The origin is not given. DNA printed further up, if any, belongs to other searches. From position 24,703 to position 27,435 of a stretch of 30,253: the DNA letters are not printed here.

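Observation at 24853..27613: HEAT-like repeat domain fused to an archaeal-type membrane-inserted LonB AAA+ module with no protease domain; 3' end overlaps the convergent cupin gene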

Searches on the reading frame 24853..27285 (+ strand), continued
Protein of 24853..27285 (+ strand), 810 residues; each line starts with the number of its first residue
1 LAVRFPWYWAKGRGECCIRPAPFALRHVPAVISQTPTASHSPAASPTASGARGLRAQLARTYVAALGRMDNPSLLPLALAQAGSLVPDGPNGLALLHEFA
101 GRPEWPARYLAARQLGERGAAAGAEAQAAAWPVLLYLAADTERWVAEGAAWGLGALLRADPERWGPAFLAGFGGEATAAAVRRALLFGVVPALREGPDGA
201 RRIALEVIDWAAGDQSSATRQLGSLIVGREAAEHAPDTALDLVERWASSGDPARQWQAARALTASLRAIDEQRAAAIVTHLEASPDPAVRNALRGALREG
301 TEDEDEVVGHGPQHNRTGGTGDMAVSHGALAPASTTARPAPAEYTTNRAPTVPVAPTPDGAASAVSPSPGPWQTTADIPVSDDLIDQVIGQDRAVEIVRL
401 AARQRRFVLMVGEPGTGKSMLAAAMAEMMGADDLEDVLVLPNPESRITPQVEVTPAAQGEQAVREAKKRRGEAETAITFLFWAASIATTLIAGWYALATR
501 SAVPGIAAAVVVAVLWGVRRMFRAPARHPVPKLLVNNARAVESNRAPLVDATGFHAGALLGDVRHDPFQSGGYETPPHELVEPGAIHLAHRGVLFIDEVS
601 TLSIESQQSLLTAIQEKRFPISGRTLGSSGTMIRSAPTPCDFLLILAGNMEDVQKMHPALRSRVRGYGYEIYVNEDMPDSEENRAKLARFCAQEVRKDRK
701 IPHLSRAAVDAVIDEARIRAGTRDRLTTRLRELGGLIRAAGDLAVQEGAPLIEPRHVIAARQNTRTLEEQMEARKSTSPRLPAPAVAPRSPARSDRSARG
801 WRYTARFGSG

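Call 43: search_protein_families(library=ncbifam, proteins=[P0194, P0193, P0214, L045:7775-9517:+, L045:9552-10619:+], max_evalue=0.001)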
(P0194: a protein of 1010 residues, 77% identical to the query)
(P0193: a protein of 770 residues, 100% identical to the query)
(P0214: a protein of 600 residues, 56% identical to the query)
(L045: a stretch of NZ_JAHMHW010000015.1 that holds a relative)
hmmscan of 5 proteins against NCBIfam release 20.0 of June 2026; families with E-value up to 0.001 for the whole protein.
P0194 (1010 aa): 25 families
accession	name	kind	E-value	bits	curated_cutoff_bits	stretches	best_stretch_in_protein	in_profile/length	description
TIGR00764.1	lon_rel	equivalog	4e-160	534.3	516.6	1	187-738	4-566/608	ATP-dependent protease LonB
TIGR02476.1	BluB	equivalog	5.4e-77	257.8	150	1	798-1001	1-204/205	5,6-dimethylbenzimidazole synthase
TIGR03553.1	F420_FbiB_CTERM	equivalog_domain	4.7e-16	59.1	249.55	1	809-980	2-178/194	F420 biosynthesis protein FbiB, C-terminal domain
NF009810.0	PRK13294.1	equivalog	5.8e-16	58.4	304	1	806-981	254-434/449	coenzyme F420-0:L-glutamate ligase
TIGR02902.1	spore_lonB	equivalog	7.7e-13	47.9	723.3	2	368-477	140-256/531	ATP-dependent protease LonB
TIGR02903.1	spore_lon_C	equivalog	8.2e-12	44.4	678.8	1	370-486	231-351/615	Lon family ATP-dependent protease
NF038308.1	RNA_repair_RtcR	equivalog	6.7e-11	41.7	650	1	395-436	271-312/530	RNA repair transcriptional activator RtcR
TIGR00368.1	TIGR00368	hypoth_equivalog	1.9e-10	39.9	362.4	1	199-245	190-236/499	YifB family Mg chelatase-like AAA ATPase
NF003768.0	PRK05365.1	equivalog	9.9e-10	38.2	152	1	803-980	11-182/200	malonic semialdehyde reductase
NF008033.1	PRK10765.1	equivalog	2.2e-07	30.6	223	1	808-868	6-66/240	oxygen-insensitive NADPH nitroreductase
NF008088.0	PRK10828.1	equivalog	2.3e-07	30.5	183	1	810-950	8-136/183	NAD(P)H nitroreductase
TIGR02329.1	propionate_PrpR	equivalog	3e-07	29.5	499.2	0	188-245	200-260/526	propionate catabolism operon regulatory protein PrpR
NF007365.0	PRK09862.1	equivalog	6.6e-07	28.3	530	1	194-245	184-235/506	YifB family Mg chelatase-like AAA ATPase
NF041552.1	TF_PrdR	equivalog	4.4e-06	25.3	795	0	395-434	354-393/577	sigma-54 dependent transcriptional regulator PrdR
NF003451.0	PRK05022.1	equivalog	5.5e-06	25.4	476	0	396-434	278-316/512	nitric oxide reductase transcriptional regulator NorR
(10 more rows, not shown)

P0193 (770 aa): 15 families
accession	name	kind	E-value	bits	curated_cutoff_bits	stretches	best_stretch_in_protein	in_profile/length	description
TIGR00764.1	lon_rel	equivalog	1.5e-148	496.1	516.6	1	187-585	4-400/608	ATP-dependent protease LonB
TIGR02902.1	spore_lonB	equivalog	1.2e-11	44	723.3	2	677-758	445-528/531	ATP-dependent protease LonB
TIGR02903.1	spore_lon_C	equivalog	3.4e-11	42.4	678.8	1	371-502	232-364/615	Lon family ATP-dependent protease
NF038308.1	RNA_repair_RtcR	equivalog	1.5e-09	37.2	650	1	395-435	271-311/530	RNA repair transcriptional activator RtcR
TIGR00368.1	TIGR00368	hypoth_equivalog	2.6e-08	32.9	362.4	0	200-244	191-235/499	YifB family Mg chelatase-like AAA ATPase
NF007365.0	PRK09862.1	equivalog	2e-05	23.4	530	0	195-244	185-234/506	YifB family Mg chelatase-like AAA ATPase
NF041552.1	TF_PrdR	equivalog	4.6e-05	21.9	795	0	395-434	354-393/577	sigma-54 dependent transcriptional regulator PrdR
NF003451.0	PRK05022.1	equivalog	0.00021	20.2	476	0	396-434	278-316/512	nitric oxide reductase transcriptional regulator NorR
TIGR02329.1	propionate_PrpR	equivalog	0.00022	20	499.2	0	198-241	209-256/526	propionate catabolism operon regulatory protein PrpR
NF049963.1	RespRegFlgRCampy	domain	0.00041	19.3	750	0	396-437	222-263/429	fla regulon two-component system response regulator FlgR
TIGR02442.1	Cob-chelat-sub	hypoth_equivalog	0.00045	18.8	779.45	0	392-423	117-148/641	putative cobaltochelatase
TIGR02030.1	BchI-ChlI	equivalog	0.0005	19.3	466.95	0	393-475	122-195/337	magnesium chelatase ATPase subunit I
TIGR02974.1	phageshock_pspF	equivalog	0.00055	19.3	443.55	0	212-240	15-42/336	phage shock protein operon transcriptional activator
TIGR00416.1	sms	equivalog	0.00063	18.6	403.05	0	677-756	374-453/454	DNA repair protein RadA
TIGR00763.1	lon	equivalog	0.0008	18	608.05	0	679-743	707-773/795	endopeptidase La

P0214 (600 aa): 30 families (the best 25 are shown)
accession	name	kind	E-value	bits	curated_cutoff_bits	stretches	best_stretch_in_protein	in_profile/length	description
TIGR00764.1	lon_rel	equivalog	2.5e-153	511.9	516.6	1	186-586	3-401/608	ATP-dependent protease LonB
NF038308.1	RNA_repair_RtcR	equivalog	9e-14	51.2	650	2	395-435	271-311/530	RNA repair transcriptional activator RtcR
TIGR00368.1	TIGR00368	hypoth_equivalog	2.3e-13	49.6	362.4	2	200-253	191-244/499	YifB family Mg chelatase-like AAA ATPase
NF007365.0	PRK09862.1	equivalog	3.1e-11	42.6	530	1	200-251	190-241/506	YifB family Mg chelatase-like AAA ATPase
NF041552.1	TF_PrdR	equivalog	1e-08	34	795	1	396-432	355-391/577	sigma-54 dependent transcriptional regulator PrdR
TIGR02903.1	spore_lon_C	equivalog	1.6e-08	33.5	678.8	1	371-478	232-347/615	Lon family ATP-dependent protease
TIGR02329.1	propionate_PrpR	equivalog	2e-08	33.3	499.2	0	202-242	213-257/526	propionate catabolism operon regulatory protein PrpR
NF003451.0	PRK05022.1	equivalog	7.9e-08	31.4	476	1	396-432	278-314/512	nitric oxide reductase transcriptional regulator NorR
TIGR02915.1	PEP_resp_reg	equivalog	2e-07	30.2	502.6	0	200-245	142-187/445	PEP-CTERM-box response regulator transcription factor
TIGR01817.1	nifA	equivalog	2.3e-07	30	528.85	1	206-243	205-242/534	nif-specific transcriptional activator NifA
NF049963.1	RespRegFlgRCampy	domain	4.9e-07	29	750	0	396-435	222-261/429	fla regulon two-component system response regulator FlgR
TIGR02902.1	spore_lonB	equivalog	1.4e-06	27.2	723.3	1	368-487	140-262/531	ATP-dependent protease LonB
NF011953.0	PRK15424.1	equivalog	2.5e-06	26.4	703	0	205-241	223-263/538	propionate catabolism operon regulatory protein PrpR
TIGR02442.1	Cob-chelat-sub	hypoth_equivalog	1.2e-05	24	779.45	0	203-247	6-52/641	putative cobaltochelatase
NF051870.1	NAssimRespRegNtrX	equivalog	2.1e-05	23.6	600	0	386-432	214-259/452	nitrogen assimilation response regulator NtrX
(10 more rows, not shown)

L045:7775-9517:+ (580 aa): 35 families (the best 25 are shown)
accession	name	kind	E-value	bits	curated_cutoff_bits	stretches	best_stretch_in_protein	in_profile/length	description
TIGR01466.1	cobJ_cbiH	equivalog_domain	5.7e-101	337.1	246.35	1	9-251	1-239/239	precorrin-3B C(17)-methyltransferase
NF004423.0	PRK05765.1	equivalog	1.3e-81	273.8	332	1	6-256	2-247/247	precorrin-3B C(17)-methyltransferase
NF012022.0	PRK15478.1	equivalog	2.3e-80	269.5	425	1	9-251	2-240/241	precorrin-3B C(17)-methyltransferase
NF004648.0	PRK05991.1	equivalog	1.1e-55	189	391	1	6-239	2-233/254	precorrin-3B C(17)-methyltransferase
TIGR02467.1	CbiE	equivalog_domain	4.7e-19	68.7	92.9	1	11-173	1-149/204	precorrin-6y C5,15-methyltransferase (decarboxylating) subunit CbiE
NF004457.0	PRK05787.1-5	equivalog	1.9e-17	63.4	302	1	8-131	29-144/252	cobalt-precorrin-7 (C(5))-methyltransferase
TIGR01469.1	cobA_cysG_Cterm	equivalog_domain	6.1e-17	62.2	185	1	7-222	1-216/238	uroporphyrinogen-III C-methyltransferase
NF004459.0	PRK05787.2-2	equivalog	2.8e-16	59.8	298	1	8-130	3-118/210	cobalt-precorrin-7 (C(5))-methyltransferase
NF007922.1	PRK10637.1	equivalog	5.2e-16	58.6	400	1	4-221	214-430/450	siroheme synthase CysG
NF004790.0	PRK06136.1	subfamily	2.3e-15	56.9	198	1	6-222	3-219/250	uroporphyrinogen-III C-methyltransferase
NF004455.0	PRK05787.1-3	equivalog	1.7e-14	53.9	258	1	9-132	3-121/221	cobalt-precorrin-7 (C(5))-methyltransferase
TIGR01465.1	cobM_cbiF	equivalog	9.3e-14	51.3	259.65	1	10-235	2-226/247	precorrin-4 C(11)-methyltransferase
TIGR01467.1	cobI_cbiL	equivalog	1.9e-13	50.4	163.25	1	7-156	1-163/230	precorrin-2 C(20)-methyltransferase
NF004647.0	PRK05990.1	equivalog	3.6e-11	42.9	271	1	67-163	91-180/245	precorrin-2 C(20)-methyltransferase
TIGR02374.1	nitri_red_nirB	equivalog_domain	6.2e-11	41.4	578.35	1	439-556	632-751/794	nitrite reductase large subunit NirB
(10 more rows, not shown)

L045:9552-10619:+ (355 aa): 3 families
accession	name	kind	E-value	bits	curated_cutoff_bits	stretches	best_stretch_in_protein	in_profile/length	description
NF033198.0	F430_CfbA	equivalog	2.2e-26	92.2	120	2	3-117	1-121/122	sirohydrochlorin nickelochelatase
NF002090.2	PRK00923.1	subfamily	3.8e-22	78.7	120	2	2-118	1-128/129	sirohydrochlorin nickelochelatase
NF002671.0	PRK02395.1-3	equivalog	2e-08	33.9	258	1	3-120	135-254/262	hypothetical protein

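Call 62: find_encoding_contigs(protein=P0214, flank=7000, max_places=1)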
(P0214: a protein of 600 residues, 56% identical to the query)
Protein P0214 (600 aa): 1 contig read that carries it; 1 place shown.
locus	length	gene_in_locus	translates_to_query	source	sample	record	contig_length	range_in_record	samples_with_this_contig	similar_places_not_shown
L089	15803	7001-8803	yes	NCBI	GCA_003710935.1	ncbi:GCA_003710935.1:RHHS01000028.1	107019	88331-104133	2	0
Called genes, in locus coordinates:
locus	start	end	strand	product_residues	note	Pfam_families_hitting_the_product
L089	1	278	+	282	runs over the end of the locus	PF13091:PLDc_2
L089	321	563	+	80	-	-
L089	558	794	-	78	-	-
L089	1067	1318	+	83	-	-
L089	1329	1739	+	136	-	PF07875:Coat_F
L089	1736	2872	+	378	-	PF08240:ADH_N, PF00107:ADH_zinc_N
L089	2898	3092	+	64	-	-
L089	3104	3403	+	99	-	PF07875:Coat_F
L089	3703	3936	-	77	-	-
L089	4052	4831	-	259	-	-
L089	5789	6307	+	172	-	-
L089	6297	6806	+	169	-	-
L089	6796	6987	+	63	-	PF09489:CbtB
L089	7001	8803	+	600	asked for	PF00004:AAA (faint), PF00493:MCM (faint), PF01078:Mg_chelatase, PF14532:Sigma54_activ_2 (faint), PF20030:bpMoxR (weak), PF00158:Sigma54_activat (weak), PF01078:Mg_chelatase (weak), PF20436:LonB_AAA-LID, +3 more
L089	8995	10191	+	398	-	PF24568:CC_PcsB, PF01551:Peptidase_M23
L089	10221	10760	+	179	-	PF13115:YtkA (weak)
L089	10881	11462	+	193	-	PF09335:VTT_dom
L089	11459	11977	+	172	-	PF00578:AhpC-TSA, PF08534:Redoxin, PF00085:Thioredoxin, PF13098:Thioredoxin_2, PF13905:Thioredoxin_8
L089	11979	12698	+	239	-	PF01790:LGT (weak)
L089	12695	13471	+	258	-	PF01790:LGT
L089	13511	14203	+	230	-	PF00072:Response_reg, PF00486:Trans_reg_C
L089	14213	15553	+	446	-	PF13589:HATPase_c_3 (faint), PF00672:HAMP, PF00512:HisKA, PF02518:HATPase_c, PF13581:HATPase_c_2 (faint)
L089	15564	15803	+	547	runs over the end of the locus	PF01526:DDE_Tnp_Tn3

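Call 63: find_encoding_contigs(protein=P0198, flank=7000, max_places=1)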
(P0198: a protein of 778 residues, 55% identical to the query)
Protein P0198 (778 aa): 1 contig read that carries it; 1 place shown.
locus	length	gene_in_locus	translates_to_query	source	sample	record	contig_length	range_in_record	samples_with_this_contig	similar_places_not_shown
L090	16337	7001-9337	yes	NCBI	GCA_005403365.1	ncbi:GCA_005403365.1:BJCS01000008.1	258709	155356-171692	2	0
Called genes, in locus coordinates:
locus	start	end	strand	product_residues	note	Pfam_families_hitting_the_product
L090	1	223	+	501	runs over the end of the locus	PF00091:Tubulin (faint), PF13809:Tubulin_2 (weak)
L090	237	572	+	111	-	-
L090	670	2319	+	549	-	PF00091:Tubulin (weak)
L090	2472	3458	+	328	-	PF02492:cobW, PF07683:CobW_C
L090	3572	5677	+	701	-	PF03190:Thioredox_DsbH, PF13098:Thioredoxin_2 (faint), PF13899:Thioredoxin_7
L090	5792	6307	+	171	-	-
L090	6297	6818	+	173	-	-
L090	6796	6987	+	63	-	PF09489:CbtB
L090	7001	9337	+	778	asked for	PF00493:MCM (faint), PF01078:Mg_chelatase, PF13191:AAA_16 (faint), PF13401:AAA_22 (faint), PF00004:AAA (faint), PF07728:AAA_5 (faint), PF00158:Sigma54_activat (weak), PF20436:LonB_AAA-LID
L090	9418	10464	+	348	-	PF00795:CN_hydrolase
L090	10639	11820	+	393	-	PF03069:FmdA_AmdA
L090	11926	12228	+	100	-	PF09723:Zn_ribbon_8 (weak)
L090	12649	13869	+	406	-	PF04143:Sulf_transp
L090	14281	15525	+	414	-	PF00083:Sugar_tr (faint), PF07690:MFS_1, PF12832:MFS_1_like (weak), PF05977:MFS_3, PF13347:MFS_2 (weak), PF07690:MFS_1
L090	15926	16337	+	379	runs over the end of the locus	PF01594:AI-2E_transport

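Call 64: find_encoding_contigs(protein=P0212, flank=7000, max_places=1)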
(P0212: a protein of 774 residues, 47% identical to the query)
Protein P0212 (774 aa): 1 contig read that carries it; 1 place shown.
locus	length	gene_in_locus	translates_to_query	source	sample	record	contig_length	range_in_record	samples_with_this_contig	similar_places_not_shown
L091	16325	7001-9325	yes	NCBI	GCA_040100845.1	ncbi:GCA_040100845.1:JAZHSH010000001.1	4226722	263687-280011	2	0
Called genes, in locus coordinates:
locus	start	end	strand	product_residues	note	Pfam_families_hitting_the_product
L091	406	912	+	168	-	PF00413:Peptidase_M10 (faint), PF05572:Peptidase_M43 (weak)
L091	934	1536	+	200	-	-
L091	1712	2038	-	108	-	PF02452:PemK_toxin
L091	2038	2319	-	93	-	PF04014:MazE_antitoxin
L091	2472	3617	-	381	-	PF07690:MFS_1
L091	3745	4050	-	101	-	PF01909:NTP_transf_2, PF18765:Polbeta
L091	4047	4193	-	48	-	PF08780:NTase_sub_bind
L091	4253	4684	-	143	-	PF01047:MarR (weak), PF12802:MarR_2, PF13463:HTH_27 (weak)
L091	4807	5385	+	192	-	PF02525:Flavodoxin_2, PF03358:FMN_red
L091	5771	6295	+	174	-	-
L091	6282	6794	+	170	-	-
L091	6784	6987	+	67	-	-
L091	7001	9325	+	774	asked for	PF00004:AAA (faint), PF00493:MCM (faint), PF01078:Mg_chelatase, PF13401:AAA_22 (faint), PF07728:AAA_5 (faint), PF13654:AAA_32 (faint), PF00158:Sigma54_activat (weak), PF20436:LonB_AAA-LID (weak)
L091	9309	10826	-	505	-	PF00165:HTH_AraC (weak), PF12833:HTH_18, PF00165:HTH_AraC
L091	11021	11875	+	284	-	PF08282:Hydrolase_3, PF05116:S6PP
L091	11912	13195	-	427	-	PF07690:MFS_1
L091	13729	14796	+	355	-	PF00724:Oxidored_FMN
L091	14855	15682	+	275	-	PF00106:adh_short, PF01370:Epimerase (weak), PF08659:KR, PF08643:DUF1776 (weak), PF13561:adh_short_C2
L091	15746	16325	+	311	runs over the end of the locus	PF08240:ADH_N, PF00107:ADH_zinc_N, PF13602:ADH_zinc_N_2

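Call 70: find_encoding_contigs(protein=P0046, flank=6000, max_places=1)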
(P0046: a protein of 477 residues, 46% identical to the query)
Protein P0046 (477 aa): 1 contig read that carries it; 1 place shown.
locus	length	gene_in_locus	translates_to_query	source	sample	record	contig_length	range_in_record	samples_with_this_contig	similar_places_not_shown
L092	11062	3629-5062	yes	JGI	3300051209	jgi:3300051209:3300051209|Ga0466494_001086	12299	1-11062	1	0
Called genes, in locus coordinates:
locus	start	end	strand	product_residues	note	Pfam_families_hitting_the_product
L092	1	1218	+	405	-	?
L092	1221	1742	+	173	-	-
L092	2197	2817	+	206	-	-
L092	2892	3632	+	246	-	-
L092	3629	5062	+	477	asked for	PF00493:MCM (faint), PF01078:Mg_chelatase (weak), PF00004:AAA (faint), PF07728:AAA_5 (faint), PF13401:AAA_22 (faint), PF00158:Sigma54_activat (weak)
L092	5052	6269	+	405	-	PF01903:CbiX, PF01257:2Fe-2S_thioredx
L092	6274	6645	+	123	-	PF11483:DUF3209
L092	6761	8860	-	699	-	PF00759:Glyco_hydro_9, PF00942:CBM_3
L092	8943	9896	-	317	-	-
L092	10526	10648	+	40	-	-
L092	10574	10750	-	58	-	-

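Call 71: find_encoding_contigs(protein=P0194, flank=6000, max_places=1)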
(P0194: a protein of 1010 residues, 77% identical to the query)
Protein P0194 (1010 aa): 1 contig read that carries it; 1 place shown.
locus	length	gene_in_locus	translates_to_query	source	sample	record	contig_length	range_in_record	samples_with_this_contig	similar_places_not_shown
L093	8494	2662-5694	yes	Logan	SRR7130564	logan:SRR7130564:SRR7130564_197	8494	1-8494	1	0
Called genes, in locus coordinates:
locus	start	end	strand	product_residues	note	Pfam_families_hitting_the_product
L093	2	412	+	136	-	?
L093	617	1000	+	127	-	PF00903:Glyoxalase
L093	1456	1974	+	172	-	-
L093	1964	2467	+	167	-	-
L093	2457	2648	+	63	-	PF09489:CbtB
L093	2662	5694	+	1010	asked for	PF00493:MCM (faint), PF01078:Mg_chelatase, PF20030:bpMoxR (faint), PF00004:AAA (faint), PF07728:AAA_5 (faint), PF00158:Sigma54_activat (weak), PF20436:LonB_AAA-LID (weak), PF00881:Nitroreductase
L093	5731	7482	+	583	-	PF00590:TP_methylase, PF01077:NIR_SIR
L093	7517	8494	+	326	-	?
